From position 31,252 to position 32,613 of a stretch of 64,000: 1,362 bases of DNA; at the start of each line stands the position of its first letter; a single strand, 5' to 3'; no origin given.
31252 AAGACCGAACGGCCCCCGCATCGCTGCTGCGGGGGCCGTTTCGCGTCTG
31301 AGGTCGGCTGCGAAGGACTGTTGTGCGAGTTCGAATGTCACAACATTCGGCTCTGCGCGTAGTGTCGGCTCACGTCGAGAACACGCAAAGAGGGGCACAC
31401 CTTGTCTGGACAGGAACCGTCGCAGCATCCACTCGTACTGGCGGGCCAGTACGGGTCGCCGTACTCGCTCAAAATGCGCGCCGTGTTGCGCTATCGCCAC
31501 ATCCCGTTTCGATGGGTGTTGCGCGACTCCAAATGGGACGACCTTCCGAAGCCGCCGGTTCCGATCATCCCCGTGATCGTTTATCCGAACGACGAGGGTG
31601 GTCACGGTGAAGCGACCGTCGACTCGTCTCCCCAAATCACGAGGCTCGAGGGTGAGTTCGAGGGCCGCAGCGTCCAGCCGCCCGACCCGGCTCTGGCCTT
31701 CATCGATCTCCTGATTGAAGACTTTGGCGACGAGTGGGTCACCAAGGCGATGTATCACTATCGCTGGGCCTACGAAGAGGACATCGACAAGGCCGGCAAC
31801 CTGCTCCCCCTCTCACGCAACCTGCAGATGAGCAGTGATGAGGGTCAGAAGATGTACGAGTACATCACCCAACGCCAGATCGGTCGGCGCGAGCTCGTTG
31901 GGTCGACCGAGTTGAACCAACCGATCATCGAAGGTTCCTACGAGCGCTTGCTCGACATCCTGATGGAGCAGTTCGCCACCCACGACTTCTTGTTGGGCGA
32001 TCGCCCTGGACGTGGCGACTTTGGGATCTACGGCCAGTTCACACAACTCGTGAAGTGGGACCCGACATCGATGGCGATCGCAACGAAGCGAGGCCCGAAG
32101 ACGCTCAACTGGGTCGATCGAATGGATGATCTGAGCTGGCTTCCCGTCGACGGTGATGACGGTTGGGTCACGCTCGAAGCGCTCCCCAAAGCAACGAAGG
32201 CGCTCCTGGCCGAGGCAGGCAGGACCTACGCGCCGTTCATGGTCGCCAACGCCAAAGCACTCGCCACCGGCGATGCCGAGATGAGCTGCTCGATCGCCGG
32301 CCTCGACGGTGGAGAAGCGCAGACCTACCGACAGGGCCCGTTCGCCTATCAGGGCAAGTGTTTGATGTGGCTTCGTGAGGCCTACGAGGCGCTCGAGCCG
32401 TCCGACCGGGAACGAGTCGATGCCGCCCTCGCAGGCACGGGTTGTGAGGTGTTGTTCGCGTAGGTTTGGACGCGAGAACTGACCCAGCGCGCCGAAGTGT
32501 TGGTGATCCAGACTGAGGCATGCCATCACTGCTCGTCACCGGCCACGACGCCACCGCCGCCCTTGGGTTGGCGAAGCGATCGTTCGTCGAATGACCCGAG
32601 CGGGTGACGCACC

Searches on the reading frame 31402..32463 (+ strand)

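Call 25: search_protein_families(library=pfam, proteins=[window:31402-32463:+], max_evalue=0.001)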
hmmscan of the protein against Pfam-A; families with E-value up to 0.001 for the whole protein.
window:31402-32463:+ (353 aa): 2 families
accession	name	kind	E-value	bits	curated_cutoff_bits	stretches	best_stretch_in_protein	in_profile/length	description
PF13417.12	GST_N_3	-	6.9e-07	30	22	1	14-89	2-74/75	Glutathione S-transferase, N-terminal domain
PF13410.11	GST_C_2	-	0.00096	19.6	24.9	0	178-240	9-69/69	Glutathione S-transferase, C-terminal domain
